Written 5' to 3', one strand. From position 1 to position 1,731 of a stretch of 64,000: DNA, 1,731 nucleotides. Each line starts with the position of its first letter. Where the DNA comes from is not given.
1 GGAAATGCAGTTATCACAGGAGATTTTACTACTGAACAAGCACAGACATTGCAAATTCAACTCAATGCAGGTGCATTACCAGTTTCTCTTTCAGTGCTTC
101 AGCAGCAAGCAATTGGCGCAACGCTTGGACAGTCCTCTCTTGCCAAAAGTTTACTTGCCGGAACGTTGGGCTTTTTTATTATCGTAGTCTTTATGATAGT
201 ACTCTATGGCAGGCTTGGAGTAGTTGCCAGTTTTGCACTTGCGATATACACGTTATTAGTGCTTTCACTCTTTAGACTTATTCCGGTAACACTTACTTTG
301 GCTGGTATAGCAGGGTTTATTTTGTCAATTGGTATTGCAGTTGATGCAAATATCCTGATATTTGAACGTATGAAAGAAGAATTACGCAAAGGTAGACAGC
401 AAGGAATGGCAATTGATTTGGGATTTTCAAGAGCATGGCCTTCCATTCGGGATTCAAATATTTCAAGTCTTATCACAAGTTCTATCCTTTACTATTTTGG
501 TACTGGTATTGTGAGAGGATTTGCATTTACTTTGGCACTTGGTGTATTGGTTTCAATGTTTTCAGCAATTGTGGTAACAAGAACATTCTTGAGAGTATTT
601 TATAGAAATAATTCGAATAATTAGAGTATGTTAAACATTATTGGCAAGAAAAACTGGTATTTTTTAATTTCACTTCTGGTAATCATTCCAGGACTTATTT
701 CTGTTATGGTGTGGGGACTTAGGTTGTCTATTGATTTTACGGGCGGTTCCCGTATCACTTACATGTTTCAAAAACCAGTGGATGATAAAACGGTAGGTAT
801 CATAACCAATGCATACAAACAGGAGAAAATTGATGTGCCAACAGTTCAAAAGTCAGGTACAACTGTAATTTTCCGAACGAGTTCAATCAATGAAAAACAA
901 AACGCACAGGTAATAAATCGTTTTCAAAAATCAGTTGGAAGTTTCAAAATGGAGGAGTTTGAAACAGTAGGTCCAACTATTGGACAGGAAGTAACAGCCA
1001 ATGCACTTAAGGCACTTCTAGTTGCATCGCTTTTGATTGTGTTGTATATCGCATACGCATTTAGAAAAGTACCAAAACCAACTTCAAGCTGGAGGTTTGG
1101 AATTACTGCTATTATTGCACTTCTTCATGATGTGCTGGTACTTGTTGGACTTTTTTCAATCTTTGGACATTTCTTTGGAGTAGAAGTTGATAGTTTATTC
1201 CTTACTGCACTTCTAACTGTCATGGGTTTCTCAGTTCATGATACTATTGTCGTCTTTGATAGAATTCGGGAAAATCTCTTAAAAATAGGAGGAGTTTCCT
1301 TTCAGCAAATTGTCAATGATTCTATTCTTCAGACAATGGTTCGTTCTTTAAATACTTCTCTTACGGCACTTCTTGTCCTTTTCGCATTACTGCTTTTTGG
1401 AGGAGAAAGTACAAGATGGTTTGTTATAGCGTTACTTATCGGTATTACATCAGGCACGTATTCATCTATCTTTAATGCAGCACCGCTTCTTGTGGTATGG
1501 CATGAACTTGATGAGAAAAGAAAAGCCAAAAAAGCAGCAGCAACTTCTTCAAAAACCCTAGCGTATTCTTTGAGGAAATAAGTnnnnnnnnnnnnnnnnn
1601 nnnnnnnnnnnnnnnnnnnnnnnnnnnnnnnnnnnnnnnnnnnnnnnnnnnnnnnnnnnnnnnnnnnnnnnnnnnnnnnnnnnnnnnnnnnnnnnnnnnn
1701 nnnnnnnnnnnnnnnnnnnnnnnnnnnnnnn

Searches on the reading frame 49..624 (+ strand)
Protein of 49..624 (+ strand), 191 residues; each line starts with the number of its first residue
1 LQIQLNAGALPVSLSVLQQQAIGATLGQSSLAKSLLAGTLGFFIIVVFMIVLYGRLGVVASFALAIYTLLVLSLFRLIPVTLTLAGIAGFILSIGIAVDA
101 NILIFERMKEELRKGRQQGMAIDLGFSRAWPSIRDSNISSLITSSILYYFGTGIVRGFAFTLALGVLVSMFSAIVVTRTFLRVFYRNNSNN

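Call 55: search_protein_families(library=pfam, proteins=[window:49-624:+], max_evalue=0.0001)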
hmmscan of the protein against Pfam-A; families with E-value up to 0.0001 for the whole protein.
window:49-624:+ (191 aa): 2 families
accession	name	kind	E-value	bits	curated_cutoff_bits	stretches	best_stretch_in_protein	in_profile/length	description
PF02355.23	SecD_SecF_C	-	7e-13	48.8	20.5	1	13-184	12-186/189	Protein export membrane protein SecD/SecF, C-terminal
PF03176.21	MMPL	-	4.1e-10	39.5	20.5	1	45-176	156-294/333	MMPL family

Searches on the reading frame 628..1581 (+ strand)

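Call 55: search_protein_families(library=pfam, proteins=[window:628-1581:+], max_evalue=0.0001)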
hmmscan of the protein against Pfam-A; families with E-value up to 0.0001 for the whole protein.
window:628-1581:+ (317 aa): 2 families
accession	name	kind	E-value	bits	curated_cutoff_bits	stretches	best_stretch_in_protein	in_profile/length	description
PF02355.23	SecD_SecF_C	-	1.1e-55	188.4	20.5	1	98-293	5-188/189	Protein export membrane protein SecD/SecF, C-terminal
PF07549.19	Sec_GG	-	5.3e-07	29.4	20.3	1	30-51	7-28/28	SecD/SecF GG Motif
